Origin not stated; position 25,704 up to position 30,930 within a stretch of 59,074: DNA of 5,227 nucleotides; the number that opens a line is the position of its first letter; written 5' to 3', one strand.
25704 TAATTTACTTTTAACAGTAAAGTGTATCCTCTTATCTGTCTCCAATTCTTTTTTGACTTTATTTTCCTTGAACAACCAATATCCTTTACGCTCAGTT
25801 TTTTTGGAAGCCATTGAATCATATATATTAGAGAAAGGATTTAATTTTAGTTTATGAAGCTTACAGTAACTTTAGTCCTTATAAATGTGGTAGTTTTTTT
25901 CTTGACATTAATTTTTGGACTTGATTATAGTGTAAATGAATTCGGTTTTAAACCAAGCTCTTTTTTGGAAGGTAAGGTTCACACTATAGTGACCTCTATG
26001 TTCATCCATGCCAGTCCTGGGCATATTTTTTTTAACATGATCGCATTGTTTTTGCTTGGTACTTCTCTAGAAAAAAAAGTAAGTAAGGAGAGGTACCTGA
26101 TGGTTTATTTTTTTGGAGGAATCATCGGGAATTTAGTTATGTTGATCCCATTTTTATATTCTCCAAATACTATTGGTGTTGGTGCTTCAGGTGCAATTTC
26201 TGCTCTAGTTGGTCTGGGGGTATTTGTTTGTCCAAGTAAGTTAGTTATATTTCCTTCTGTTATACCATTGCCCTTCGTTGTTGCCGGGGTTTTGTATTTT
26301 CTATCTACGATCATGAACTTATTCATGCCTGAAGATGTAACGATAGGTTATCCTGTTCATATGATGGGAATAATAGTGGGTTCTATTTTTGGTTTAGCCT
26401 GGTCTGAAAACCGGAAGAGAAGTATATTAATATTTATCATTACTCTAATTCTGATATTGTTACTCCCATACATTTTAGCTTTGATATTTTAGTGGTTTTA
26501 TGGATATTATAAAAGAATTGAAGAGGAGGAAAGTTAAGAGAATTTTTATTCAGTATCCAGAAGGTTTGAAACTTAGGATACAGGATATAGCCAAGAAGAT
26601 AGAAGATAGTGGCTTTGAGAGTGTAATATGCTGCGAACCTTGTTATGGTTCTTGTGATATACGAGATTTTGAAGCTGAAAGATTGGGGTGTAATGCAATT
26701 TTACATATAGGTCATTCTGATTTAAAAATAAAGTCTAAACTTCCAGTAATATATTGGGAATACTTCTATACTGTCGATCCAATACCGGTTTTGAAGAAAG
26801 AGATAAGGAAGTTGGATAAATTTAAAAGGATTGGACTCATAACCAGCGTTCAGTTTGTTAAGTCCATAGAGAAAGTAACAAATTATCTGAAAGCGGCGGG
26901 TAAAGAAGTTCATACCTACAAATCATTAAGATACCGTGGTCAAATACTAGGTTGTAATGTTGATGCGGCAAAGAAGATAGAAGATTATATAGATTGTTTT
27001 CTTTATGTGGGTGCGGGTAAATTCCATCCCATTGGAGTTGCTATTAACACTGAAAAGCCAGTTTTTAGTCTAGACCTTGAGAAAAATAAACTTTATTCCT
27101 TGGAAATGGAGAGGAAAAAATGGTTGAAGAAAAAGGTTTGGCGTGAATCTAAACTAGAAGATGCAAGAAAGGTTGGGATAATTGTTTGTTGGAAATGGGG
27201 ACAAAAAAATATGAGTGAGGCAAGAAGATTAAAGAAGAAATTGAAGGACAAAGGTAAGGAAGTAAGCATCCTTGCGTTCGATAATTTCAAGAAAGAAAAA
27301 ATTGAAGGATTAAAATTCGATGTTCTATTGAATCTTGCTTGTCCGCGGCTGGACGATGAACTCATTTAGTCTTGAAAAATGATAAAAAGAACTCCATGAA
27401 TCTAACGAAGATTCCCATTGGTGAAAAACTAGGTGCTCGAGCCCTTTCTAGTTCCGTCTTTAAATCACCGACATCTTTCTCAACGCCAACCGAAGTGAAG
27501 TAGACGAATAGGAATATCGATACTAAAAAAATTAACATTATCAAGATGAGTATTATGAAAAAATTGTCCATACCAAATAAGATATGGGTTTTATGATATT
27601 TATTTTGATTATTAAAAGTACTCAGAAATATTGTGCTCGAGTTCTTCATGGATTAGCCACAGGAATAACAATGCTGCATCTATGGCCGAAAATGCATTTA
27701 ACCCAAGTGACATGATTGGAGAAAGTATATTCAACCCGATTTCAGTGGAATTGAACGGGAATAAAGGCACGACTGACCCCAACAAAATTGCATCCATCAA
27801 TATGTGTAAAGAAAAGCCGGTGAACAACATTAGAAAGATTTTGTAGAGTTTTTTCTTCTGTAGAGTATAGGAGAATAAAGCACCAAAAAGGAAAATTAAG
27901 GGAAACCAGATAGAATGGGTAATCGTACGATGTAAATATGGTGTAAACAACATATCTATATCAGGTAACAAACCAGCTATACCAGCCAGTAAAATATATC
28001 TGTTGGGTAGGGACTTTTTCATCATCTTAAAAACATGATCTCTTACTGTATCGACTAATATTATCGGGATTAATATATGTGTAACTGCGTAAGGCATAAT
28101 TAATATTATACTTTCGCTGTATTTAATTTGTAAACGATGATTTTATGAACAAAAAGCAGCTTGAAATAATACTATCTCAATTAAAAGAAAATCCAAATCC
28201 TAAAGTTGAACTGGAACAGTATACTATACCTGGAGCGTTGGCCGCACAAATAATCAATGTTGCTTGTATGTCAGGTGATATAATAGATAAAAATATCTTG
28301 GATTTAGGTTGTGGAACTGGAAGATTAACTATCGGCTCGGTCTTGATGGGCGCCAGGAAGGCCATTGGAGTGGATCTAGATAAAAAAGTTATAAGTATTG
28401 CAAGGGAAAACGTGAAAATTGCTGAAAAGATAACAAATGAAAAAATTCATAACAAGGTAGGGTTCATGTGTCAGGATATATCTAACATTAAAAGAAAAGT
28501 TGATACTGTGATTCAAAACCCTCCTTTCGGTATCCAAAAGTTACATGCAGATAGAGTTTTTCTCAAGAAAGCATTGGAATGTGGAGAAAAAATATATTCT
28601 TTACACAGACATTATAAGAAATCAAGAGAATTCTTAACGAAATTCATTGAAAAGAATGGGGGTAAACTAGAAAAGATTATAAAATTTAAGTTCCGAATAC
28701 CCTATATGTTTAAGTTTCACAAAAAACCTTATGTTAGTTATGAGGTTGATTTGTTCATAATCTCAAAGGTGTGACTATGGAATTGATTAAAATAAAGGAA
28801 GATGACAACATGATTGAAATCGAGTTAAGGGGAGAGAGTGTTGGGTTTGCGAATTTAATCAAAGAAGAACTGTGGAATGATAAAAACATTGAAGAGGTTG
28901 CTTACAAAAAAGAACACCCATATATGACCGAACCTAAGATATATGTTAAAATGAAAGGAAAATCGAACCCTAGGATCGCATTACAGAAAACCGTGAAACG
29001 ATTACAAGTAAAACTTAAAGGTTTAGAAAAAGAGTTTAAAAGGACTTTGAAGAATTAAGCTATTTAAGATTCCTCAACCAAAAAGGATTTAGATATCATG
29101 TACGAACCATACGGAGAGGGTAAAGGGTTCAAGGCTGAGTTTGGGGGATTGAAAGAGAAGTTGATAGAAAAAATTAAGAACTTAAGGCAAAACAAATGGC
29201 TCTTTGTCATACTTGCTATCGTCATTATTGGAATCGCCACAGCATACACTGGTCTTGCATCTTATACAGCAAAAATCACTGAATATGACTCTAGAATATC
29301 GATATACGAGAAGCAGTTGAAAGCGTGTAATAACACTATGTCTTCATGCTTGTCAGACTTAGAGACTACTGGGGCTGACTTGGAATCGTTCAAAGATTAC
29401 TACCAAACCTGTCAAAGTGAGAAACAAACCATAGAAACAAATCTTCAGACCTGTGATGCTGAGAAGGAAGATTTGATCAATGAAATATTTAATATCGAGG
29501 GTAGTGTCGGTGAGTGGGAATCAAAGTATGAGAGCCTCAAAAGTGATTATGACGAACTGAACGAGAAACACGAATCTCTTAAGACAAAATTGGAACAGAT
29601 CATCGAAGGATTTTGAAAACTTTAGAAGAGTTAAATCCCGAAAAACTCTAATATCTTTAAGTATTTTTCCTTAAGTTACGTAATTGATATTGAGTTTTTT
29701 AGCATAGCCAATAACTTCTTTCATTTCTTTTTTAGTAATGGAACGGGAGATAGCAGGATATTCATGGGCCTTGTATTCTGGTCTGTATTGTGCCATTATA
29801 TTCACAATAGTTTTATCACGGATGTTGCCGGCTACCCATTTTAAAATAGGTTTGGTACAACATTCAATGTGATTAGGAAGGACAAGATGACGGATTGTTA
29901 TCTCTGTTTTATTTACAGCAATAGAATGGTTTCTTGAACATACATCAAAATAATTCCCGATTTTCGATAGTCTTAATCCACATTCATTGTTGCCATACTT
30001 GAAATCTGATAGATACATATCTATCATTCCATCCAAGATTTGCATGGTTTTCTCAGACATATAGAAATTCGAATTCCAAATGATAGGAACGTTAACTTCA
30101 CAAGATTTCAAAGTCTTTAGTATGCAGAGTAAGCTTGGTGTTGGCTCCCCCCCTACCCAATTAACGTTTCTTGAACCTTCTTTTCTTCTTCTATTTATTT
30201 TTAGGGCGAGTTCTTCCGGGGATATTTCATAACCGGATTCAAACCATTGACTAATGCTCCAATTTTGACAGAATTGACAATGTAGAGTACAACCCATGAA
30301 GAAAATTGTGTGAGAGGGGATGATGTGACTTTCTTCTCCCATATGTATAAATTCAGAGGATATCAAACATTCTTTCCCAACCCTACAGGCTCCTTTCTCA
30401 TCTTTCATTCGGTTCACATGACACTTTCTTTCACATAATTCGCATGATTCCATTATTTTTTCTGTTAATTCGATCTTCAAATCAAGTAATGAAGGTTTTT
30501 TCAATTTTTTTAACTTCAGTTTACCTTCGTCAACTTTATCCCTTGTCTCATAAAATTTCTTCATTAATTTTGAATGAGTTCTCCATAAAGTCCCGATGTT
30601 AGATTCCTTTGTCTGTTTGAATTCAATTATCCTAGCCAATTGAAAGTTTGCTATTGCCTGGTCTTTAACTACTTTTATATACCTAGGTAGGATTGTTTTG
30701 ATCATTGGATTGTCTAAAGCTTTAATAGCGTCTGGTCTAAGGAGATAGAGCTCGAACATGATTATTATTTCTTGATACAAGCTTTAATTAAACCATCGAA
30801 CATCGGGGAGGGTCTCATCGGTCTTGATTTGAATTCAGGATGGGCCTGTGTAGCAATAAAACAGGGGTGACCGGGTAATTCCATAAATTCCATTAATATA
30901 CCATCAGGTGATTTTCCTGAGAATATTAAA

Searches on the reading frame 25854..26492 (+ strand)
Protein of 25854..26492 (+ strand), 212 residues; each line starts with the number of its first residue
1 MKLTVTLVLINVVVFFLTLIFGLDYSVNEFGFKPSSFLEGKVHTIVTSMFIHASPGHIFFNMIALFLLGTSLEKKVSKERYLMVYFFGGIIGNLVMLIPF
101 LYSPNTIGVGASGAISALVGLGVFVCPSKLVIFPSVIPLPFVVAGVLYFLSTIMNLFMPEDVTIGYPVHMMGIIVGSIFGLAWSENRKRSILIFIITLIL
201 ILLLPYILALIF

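Call 31: search_protein_families(library=pfam, max_evalue=0.001, proteins=[window:25854-26492:+])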
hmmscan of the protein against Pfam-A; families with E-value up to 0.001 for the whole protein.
window:25854-26492:+ (212 aa): 1 family
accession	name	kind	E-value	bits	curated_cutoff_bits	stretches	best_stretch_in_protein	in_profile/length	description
PF01694.28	Rhomboid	-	6.6e-24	85.2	22.6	1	40-184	2-141/143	Rhomboid domain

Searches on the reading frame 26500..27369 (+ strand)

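Call 31: search_protein_families(library=pfam, max_evalue=0.001, proteins=[window:26500-27369:+])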
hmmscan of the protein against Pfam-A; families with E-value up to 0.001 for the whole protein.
window:26500-27369:+ (289 aa): 3 families
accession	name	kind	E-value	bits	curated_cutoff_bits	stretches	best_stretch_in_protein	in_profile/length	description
PF01866.22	Diphthamide_syn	-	1.7e-64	218.5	33.2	1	20-284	2-270/302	Putative diphthamide synthesis protein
PF08901.16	DUF1847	-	4.7e-05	23.5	25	0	104-138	51-85/157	Protein of unknown function (DUF1847)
PF21857.2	DUF6913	-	0.0001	22.7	27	0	197-267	1-72/166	Family of unknown function (DUF6913)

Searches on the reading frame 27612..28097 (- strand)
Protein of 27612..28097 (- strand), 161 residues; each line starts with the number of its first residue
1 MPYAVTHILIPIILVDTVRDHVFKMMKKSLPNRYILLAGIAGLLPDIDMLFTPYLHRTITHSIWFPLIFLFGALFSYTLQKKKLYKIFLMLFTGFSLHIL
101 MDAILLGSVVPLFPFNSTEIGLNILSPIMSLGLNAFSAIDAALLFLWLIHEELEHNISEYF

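Call 79: search_protein_families(library=pfam, max_evalue=0.001, proteins=[window:27612-28097:-])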
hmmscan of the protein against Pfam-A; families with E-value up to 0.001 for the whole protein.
window:27612-28097:- (161 aa): 1 family
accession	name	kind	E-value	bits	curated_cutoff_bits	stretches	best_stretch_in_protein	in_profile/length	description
PF04307.19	YdjM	-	2.4e-12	47.2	29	1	5-126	4-130/176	YdjM inner membrane protein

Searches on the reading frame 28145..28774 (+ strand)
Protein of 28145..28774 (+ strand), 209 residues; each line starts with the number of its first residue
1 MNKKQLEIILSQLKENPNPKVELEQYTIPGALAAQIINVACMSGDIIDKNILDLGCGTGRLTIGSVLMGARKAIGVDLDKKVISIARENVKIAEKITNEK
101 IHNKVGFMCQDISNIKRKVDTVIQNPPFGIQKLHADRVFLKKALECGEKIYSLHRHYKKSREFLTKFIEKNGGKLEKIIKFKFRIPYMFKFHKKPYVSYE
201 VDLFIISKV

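Call 31: search_protein_families(library=pfam, max_evalue=0.001, proteins=[window:28145-28774:+])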
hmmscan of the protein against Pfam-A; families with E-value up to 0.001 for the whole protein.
window:28145-28774:+ (209 aa): 10 families
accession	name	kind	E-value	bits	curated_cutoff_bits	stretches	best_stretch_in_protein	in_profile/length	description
PF06325.19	PrmA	-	4.1e-12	46.6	22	1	48-125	162-233/296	Ribosomal protein L11 methyltransferase (PrmA)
PF05175.20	MTS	-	4.7e-10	39.8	23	1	45-135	30-115/170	Methyltransferase small domain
PF13847.12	Methyltransf_31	-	2.4e-08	34.2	27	1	49-135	5-85/145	Methyltransferase domain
PF03602.21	Cons_hypoth95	-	4.2e-08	33.5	24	1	45-152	39-150/182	Conserved hypothetical protein 95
PF13649.12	Methyltransf_25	-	4.5e-08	34.1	27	1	51-124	1-70/97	Methyltransferase domain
PF01170.24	UPF0020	-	1.5e-07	31.7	22.3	1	42-131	23-134/197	RMKL-like, methyltransferase domain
PF08241.18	Methyltransf_11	-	8.2e-05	23.6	21.2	1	52-115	1-54/95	Methyltransferase domain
PF01728.25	FtsJ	-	0.00034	21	24.1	1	48-149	22-127/181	FtsJ-like methyltransferase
PF02384.22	N6_Mtase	-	0.00037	20.4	20.4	1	28-133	30-139/311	N-6 DNA Methylase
PF01861.22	BpsA_C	-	0.00048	19.9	27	0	12-135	9-129/243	Branched-chain polyamine synthase A C-terminal domain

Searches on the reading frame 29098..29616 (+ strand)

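Call 79: search_protein_families(library=pfam, max_evalue=0.001, proteins=[window:29098-29616:+])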
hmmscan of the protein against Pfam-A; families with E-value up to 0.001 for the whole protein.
window:29098-29616:+ (172 aa): 5 families
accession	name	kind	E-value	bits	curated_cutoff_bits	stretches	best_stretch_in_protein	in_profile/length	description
PF10473.14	CENP-F_leu_zip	-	0.00014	22.3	34.5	1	66-166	25-125/140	Leucine-rich repeats of kinetochore protein Cenp-F/LEK1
PF02706.20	Wzz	-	0.00025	21.7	25.5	1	22-109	5-75/91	Chain length determinant protein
PF05010.19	TACC_C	-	0.0003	21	29.9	1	73-169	33-123/201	Transforming acidic coiled-coil-containing protein (TACC), C-terminal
PF05911.16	FPP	-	0.00034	19.5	40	1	58-167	699-808/871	Filament-like plant protein, long coiled-coil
PF20994.3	CENPU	-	0.00077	19.6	27.8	0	112-166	90-143/200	CENPU protein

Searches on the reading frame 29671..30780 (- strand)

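Call 11: search_protein_families(library=pfam, max_evalue=0.01, proteins=[window:29671-30780:-])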
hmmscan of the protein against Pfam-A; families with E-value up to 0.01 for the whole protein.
window:29671-30780:- (369 aa): 2 families
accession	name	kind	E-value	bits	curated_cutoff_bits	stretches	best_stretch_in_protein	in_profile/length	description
PF04055.27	Radical_SAM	-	1.4e-12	48.5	29.5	1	159-314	2-164/166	Radical SAM superfamily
PF13353.11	Fer4_12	-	1.2e-06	29.3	22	1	158-247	9-99/137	4Fe-4S single cluster domain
